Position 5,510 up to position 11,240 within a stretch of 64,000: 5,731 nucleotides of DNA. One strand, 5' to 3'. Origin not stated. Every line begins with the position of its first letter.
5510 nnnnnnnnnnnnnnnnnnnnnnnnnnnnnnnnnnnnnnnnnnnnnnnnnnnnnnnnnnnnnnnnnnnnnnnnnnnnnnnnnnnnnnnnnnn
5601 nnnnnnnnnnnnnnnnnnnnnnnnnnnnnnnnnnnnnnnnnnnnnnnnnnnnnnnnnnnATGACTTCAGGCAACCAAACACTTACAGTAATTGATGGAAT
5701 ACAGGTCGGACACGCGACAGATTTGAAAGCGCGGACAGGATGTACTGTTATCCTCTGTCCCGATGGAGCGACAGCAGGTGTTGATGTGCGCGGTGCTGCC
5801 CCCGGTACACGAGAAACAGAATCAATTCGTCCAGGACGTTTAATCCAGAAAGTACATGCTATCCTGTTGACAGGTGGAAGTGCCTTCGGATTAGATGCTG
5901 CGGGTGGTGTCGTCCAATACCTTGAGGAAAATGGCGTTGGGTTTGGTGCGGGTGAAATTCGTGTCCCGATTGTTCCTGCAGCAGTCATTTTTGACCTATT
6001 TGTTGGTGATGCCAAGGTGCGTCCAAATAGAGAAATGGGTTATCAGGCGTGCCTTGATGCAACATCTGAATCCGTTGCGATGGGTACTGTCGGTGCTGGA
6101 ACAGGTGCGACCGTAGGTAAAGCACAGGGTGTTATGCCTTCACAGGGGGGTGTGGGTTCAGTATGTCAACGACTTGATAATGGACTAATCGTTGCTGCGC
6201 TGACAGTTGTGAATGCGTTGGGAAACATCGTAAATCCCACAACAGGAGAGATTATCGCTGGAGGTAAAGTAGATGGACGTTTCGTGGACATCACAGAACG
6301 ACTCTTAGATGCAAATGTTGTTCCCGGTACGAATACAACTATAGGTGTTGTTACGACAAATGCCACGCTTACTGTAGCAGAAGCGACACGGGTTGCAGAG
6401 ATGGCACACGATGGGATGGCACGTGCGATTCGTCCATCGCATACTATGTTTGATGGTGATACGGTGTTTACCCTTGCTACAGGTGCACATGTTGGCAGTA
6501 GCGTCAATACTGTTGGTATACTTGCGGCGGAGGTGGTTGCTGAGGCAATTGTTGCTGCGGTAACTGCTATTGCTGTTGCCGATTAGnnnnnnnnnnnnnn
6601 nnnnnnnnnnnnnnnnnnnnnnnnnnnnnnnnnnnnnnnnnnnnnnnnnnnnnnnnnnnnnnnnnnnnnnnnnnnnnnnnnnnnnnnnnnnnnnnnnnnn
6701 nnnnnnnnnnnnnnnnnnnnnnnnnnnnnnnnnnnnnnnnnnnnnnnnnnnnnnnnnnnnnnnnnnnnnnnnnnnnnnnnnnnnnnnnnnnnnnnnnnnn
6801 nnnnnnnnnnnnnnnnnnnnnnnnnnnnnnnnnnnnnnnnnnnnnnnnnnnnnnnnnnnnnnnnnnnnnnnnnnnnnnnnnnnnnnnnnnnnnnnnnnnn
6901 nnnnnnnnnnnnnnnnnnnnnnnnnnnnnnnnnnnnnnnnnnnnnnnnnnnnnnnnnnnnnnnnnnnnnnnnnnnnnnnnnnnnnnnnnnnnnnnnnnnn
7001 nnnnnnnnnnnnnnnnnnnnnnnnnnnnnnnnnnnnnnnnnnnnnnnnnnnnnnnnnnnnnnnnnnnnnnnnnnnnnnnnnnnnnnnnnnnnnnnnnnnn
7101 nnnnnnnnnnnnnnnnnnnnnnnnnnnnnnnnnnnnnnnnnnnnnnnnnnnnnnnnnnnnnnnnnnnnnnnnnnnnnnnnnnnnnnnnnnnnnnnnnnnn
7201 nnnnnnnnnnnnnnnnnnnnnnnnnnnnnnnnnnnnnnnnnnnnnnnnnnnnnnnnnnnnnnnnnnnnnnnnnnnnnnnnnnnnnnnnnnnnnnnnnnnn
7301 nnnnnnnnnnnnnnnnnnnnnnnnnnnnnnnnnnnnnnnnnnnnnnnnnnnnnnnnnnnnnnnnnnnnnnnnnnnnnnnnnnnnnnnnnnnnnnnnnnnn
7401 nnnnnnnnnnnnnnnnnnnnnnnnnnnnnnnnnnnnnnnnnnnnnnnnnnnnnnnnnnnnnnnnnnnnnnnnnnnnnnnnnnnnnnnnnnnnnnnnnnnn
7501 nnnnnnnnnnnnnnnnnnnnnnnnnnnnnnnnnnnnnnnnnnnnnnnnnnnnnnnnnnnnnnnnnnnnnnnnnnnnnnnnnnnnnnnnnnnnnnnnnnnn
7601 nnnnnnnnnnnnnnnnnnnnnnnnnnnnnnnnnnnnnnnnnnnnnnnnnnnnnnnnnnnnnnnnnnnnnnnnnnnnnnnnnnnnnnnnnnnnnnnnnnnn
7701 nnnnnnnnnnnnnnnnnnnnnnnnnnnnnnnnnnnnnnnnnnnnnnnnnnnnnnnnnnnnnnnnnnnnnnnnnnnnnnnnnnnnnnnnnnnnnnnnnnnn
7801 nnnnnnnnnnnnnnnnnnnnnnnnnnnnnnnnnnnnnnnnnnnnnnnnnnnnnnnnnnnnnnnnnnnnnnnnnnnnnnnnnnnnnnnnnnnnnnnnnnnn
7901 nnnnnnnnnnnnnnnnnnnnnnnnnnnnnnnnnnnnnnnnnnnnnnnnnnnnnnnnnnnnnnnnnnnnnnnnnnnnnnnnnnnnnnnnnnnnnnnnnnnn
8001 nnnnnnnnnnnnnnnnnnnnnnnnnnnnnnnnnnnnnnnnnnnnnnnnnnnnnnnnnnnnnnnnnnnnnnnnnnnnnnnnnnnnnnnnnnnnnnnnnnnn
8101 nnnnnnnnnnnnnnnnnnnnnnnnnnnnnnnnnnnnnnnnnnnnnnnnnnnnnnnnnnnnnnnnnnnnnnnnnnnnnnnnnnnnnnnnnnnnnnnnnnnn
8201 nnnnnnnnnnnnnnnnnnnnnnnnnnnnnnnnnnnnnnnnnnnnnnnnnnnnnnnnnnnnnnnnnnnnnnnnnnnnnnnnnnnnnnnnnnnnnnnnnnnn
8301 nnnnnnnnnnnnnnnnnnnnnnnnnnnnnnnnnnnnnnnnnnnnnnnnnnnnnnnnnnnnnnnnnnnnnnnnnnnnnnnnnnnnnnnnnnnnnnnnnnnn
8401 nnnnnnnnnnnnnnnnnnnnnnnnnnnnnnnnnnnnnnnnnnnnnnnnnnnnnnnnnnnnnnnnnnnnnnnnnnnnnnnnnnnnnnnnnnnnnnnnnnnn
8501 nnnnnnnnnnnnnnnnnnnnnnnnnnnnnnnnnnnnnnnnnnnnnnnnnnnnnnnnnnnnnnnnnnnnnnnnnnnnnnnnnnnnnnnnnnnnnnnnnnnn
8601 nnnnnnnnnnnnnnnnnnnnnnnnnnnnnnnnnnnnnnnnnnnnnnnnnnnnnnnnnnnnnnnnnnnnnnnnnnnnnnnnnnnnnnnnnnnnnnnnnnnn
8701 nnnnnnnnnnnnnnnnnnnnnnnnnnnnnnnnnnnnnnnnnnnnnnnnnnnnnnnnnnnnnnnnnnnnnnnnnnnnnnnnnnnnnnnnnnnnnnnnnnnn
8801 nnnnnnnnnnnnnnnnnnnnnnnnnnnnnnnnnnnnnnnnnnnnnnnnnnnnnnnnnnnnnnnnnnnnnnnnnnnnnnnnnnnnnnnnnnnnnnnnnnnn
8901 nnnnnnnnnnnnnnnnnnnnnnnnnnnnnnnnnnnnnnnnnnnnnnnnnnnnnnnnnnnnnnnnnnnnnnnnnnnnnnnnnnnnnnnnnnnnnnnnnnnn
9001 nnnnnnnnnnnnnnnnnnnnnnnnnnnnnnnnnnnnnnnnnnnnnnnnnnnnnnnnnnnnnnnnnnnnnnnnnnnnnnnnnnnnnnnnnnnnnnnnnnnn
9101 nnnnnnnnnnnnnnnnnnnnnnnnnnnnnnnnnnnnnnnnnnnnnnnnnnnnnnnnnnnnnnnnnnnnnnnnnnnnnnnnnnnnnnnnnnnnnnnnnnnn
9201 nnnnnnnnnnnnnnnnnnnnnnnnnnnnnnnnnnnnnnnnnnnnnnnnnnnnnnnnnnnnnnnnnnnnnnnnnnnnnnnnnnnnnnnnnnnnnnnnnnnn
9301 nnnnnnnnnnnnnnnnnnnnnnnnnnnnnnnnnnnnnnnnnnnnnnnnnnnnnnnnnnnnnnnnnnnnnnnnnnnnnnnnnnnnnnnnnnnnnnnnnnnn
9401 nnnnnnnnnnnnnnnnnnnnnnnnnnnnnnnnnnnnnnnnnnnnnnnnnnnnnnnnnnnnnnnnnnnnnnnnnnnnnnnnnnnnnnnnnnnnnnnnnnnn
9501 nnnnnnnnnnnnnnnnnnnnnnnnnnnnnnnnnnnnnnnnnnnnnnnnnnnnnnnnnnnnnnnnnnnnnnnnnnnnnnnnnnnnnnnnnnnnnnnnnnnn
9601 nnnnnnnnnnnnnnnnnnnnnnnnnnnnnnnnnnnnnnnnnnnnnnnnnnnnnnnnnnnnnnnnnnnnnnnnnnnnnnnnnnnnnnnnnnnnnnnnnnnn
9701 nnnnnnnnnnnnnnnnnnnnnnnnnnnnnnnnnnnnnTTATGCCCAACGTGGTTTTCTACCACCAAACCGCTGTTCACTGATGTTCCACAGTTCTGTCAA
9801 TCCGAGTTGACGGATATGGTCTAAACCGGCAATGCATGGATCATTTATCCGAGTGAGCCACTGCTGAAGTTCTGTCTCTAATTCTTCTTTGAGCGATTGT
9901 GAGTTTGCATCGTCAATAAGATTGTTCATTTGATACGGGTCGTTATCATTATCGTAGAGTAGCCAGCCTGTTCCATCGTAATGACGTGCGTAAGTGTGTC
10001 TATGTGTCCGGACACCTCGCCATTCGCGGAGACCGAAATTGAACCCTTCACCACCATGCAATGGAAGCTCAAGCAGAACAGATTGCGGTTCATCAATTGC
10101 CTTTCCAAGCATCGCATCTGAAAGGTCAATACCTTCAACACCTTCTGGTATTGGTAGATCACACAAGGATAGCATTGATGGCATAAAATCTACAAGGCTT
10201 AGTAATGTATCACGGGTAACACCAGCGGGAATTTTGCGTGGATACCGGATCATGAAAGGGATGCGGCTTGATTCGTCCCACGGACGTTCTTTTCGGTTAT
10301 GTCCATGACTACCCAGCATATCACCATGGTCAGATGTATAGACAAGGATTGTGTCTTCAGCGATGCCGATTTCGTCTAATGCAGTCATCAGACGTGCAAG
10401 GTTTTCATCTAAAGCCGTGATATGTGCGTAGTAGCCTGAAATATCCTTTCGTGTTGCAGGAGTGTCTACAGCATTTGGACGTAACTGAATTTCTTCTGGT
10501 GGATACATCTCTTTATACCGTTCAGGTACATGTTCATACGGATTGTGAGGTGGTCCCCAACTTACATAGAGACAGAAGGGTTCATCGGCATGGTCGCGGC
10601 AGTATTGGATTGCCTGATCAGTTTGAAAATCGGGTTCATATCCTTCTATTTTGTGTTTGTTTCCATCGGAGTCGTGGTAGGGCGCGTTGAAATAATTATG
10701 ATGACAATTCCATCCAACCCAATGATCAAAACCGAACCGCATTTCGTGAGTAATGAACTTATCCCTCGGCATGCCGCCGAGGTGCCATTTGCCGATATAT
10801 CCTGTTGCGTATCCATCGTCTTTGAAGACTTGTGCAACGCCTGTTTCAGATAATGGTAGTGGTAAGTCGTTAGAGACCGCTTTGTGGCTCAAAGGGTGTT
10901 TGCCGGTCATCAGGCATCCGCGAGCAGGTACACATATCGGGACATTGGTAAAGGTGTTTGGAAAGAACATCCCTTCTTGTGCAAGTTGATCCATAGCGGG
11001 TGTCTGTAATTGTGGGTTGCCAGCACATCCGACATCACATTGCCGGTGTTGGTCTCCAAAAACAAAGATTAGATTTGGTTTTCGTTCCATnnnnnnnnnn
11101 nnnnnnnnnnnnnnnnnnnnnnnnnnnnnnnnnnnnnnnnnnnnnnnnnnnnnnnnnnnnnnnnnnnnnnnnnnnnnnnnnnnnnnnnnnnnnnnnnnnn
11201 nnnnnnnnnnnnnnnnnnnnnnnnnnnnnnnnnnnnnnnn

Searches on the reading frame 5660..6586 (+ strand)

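Call 18: search_protein_families(library=pfam, proteins=[window:5660-6586:+], max_evalue=0.001)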
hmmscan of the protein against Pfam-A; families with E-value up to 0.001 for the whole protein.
window:5660-6586:+ (308 aa): 1 family
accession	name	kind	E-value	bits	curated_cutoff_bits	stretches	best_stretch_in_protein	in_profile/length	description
PF03576.19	Peptidase_S58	-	6.6e-41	141.2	23.9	1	8-303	3-295/307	Peptidase family S58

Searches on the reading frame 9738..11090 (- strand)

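Call 17: search_protein_families(library=pfam, proteins=[window:9738-11090:-], max_evalue=0.001)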
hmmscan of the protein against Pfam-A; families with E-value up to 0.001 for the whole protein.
window:9738-11090:- (450 aa): 4 families
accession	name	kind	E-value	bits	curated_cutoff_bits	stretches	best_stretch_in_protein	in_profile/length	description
PF00884.28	Sulfatase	-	9.4e-58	196.3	25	1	5-311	1-300/301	Sulfatase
PF16347.10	SGSH_C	-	1.7e-19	70.9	29.3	1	260-410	1-150/154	N-sulphoglucosamine sulphohydrolase, C-terminal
PF01663.27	Phosphodiest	-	3.9e-08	33.7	23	1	29-256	19-220/342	Type I phosphodiesterase / nucleotide pyrophosphatase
PF02995.22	DUF229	-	0.00023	20.4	25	1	220-286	306-370/496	Protein of unknown function (DUF229)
